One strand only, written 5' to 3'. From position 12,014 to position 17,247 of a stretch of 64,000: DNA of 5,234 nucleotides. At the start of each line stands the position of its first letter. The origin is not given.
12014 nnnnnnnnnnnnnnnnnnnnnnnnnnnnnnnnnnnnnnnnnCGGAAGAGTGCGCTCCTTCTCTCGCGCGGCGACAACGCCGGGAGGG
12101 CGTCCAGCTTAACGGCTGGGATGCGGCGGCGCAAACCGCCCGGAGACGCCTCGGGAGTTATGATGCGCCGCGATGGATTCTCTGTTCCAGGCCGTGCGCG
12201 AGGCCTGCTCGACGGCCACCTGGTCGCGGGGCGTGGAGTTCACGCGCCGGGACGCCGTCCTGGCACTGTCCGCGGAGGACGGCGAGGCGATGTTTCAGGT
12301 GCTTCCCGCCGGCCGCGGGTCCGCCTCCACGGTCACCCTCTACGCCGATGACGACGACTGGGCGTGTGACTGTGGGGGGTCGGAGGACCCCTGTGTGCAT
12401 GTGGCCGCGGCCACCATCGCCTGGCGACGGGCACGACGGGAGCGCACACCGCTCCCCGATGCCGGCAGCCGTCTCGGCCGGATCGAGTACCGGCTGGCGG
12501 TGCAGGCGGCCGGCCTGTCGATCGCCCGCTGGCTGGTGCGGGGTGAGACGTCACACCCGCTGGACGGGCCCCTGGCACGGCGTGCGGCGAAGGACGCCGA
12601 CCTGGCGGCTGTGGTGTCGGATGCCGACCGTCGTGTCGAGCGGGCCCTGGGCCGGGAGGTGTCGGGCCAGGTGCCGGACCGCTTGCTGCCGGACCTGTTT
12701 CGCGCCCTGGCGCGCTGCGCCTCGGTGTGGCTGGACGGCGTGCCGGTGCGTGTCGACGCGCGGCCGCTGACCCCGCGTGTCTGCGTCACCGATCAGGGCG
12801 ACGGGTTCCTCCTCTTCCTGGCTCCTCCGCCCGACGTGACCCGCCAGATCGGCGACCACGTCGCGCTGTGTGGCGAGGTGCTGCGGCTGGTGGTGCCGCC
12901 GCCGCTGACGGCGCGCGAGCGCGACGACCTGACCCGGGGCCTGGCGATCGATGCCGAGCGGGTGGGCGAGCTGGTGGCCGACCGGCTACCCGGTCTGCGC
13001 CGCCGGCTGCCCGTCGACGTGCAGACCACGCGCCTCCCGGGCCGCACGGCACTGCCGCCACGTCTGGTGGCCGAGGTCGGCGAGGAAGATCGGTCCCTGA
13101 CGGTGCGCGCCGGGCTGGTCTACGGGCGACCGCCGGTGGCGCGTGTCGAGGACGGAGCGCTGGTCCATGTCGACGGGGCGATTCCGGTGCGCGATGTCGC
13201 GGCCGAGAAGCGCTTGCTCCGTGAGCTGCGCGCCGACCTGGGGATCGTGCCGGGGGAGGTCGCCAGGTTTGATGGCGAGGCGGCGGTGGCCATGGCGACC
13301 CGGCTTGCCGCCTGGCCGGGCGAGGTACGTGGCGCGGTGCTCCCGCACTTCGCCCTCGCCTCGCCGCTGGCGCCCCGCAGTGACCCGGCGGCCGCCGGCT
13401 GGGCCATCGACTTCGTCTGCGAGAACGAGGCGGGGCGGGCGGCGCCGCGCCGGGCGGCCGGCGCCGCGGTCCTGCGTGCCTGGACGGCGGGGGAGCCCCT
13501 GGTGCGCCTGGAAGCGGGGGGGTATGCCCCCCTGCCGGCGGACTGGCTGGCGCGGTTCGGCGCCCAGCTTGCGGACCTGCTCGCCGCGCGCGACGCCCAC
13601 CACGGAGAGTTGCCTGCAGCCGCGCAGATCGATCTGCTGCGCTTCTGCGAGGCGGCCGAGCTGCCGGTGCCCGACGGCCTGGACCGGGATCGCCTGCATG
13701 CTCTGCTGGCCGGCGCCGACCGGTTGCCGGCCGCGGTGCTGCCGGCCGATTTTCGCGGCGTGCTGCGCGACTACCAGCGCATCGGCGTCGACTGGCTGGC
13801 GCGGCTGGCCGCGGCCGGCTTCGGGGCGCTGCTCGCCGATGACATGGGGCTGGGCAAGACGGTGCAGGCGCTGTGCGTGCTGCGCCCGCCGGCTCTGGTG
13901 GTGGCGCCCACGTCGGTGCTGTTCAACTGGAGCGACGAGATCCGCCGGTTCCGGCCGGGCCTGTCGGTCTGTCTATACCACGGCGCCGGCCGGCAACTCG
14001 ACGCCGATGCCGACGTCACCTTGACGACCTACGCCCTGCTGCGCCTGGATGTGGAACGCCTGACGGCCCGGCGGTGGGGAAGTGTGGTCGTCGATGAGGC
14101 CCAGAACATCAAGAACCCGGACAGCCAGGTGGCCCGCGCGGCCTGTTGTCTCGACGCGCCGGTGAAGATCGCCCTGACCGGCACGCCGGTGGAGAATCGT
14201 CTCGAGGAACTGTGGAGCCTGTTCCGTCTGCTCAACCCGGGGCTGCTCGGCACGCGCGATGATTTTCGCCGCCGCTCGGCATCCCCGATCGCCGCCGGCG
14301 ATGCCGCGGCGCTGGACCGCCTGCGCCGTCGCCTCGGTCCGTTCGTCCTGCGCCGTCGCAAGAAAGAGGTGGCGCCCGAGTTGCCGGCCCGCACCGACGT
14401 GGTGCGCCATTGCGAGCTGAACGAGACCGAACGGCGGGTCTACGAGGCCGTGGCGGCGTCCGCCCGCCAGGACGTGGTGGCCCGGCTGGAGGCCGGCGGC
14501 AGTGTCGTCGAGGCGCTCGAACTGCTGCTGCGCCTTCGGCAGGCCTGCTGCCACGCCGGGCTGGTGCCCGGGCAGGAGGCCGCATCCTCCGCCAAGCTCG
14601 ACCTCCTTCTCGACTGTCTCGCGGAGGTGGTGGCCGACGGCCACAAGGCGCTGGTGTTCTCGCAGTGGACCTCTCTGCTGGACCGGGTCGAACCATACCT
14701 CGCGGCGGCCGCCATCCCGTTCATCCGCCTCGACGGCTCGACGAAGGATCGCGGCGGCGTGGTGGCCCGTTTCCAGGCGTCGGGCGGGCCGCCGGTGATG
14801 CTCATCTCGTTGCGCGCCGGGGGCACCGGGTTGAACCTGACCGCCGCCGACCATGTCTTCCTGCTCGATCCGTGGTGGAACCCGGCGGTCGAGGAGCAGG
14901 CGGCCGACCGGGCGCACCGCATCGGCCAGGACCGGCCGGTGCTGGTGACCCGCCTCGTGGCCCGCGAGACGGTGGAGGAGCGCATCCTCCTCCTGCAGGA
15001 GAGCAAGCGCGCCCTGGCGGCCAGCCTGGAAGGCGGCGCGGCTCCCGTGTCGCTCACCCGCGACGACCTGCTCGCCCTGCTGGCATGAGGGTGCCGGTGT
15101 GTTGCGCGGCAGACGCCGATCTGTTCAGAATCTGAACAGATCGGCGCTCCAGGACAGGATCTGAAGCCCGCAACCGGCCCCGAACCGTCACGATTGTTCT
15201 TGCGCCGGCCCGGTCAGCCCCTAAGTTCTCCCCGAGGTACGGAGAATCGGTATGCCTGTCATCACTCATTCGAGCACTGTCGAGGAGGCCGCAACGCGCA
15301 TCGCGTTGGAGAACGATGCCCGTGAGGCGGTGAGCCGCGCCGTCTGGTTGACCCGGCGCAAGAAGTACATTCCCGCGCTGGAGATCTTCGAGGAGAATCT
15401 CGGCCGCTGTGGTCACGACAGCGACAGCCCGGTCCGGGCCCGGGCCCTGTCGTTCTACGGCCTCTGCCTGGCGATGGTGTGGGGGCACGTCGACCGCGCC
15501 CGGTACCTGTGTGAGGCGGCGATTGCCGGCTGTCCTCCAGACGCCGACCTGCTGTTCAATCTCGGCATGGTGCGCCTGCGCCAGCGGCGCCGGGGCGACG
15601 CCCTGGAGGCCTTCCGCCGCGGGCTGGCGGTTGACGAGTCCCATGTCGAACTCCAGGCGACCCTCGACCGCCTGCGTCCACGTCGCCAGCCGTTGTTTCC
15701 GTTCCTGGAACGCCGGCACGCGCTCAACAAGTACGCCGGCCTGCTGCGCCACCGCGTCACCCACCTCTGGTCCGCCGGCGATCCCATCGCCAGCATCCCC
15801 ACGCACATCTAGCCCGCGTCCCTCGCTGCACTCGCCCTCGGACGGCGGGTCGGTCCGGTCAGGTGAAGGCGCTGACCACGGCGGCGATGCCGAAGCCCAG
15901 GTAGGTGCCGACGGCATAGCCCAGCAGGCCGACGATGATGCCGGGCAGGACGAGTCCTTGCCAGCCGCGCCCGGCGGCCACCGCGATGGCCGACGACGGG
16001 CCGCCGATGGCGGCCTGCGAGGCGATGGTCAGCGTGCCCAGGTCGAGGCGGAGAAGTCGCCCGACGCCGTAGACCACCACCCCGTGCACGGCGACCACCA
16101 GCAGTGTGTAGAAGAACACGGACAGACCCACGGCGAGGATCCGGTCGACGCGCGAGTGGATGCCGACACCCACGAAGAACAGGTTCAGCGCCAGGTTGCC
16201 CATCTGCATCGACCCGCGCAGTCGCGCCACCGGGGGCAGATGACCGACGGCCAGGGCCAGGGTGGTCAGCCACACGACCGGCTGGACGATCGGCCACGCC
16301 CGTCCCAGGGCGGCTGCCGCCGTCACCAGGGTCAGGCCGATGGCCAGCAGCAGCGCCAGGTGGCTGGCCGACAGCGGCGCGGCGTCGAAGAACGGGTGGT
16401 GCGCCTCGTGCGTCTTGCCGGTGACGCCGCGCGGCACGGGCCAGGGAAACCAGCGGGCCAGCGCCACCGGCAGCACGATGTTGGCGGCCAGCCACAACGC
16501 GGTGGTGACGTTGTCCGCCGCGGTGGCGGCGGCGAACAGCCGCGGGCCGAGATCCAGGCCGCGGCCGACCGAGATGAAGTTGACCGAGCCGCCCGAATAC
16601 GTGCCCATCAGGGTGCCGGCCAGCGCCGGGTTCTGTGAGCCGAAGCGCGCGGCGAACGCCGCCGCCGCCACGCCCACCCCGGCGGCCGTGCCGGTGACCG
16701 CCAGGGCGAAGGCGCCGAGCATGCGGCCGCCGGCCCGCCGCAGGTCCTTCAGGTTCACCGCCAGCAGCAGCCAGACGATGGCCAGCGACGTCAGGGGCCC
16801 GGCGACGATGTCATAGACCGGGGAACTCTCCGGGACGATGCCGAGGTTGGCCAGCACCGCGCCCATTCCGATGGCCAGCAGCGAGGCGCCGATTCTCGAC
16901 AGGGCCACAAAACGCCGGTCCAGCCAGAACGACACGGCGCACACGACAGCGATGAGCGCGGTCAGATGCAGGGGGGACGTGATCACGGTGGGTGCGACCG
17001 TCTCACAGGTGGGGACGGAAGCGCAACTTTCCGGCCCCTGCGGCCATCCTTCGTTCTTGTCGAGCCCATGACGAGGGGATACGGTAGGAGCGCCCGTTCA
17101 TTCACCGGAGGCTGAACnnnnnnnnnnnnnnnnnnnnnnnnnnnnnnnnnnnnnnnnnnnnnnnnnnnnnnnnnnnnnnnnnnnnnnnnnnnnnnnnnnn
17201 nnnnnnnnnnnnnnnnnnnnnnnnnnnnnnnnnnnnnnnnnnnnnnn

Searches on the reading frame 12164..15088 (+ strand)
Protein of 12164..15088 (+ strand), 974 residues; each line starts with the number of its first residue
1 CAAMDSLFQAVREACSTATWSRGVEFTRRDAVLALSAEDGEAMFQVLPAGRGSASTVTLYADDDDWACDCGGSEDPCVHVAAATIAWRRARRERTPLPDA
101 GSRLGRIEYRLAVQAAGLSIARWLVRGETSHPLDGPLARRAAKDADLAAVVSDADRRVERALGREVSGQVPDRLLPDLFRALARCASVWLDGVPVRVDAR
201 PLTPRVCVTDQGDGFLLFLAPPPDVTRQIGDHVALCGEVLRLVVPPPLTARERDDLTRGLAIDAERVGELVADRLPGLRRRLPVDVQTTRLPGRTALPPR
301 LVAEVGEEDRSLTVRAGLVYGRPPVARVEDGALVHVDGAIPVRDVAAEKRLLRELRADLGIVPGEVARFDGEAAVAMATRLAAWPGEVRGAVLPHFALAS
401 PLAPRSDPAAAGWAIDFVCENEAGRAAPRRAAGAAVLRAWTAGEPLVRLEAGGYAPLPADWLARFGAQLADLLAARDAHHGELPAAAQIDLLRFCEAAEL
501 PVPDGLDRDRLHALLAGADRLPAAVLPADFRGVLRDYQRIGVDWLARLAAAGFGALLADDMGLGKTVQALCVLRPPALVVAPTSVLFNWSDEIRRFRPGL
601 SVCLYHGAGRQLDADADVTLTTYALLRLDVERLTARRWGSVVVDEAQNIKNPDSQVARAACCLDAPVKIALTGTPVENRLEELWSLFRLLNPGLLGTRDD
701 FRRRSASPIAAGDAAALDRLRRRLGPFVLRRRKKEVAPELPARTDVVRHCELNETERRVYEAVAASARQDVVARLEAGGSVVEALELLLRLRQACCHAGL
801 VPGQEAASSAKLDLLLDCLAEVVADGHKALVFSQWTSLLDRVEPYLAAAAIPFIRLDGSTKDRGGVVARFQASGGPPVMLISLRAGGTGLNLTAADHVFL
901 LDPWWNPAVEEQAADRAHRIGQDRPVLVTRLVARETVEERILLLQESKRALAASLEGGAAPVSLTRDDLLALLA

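Call 35: search_protein_families(library=pfam, proteins=[window:12164-15088:+], max_evalue=0.001)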
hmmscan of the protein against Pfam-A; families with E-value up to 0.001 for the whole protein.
window:12164-15088:+ (974 aa): 3 families
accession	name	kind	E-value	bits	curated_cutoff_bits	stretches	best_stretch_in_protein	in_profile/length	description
PF00176.29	SNF2-rel_dom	-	4.9e-61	206.8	24.9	1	537-799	1-289/290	SNF2-related domain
PF00271.37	Helicase_C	-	1.1e-19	71.1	23.5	1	811-921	2-110/110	Helicase conserved C-terminal domain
PF04434.22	SWIM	-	0.00085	19.2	19.6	0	57-86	3-36/38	SWIM zinc finger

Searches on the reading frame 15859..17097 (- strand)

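Call 35: search_protein_families(library=pfam, proteins=[window:15859-17097:-], max_evalue=0.001)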
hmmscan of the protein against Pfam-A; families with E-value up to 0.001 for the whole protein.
window:15859-17097:- (412 aa): 1 family
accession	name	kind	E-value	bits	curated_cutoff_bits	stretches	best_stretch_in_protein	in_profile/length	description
PF05684.17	DUF819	-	7.3e-54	183.7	27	1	47-411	1-379/379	Protein of unknown function (DUF819)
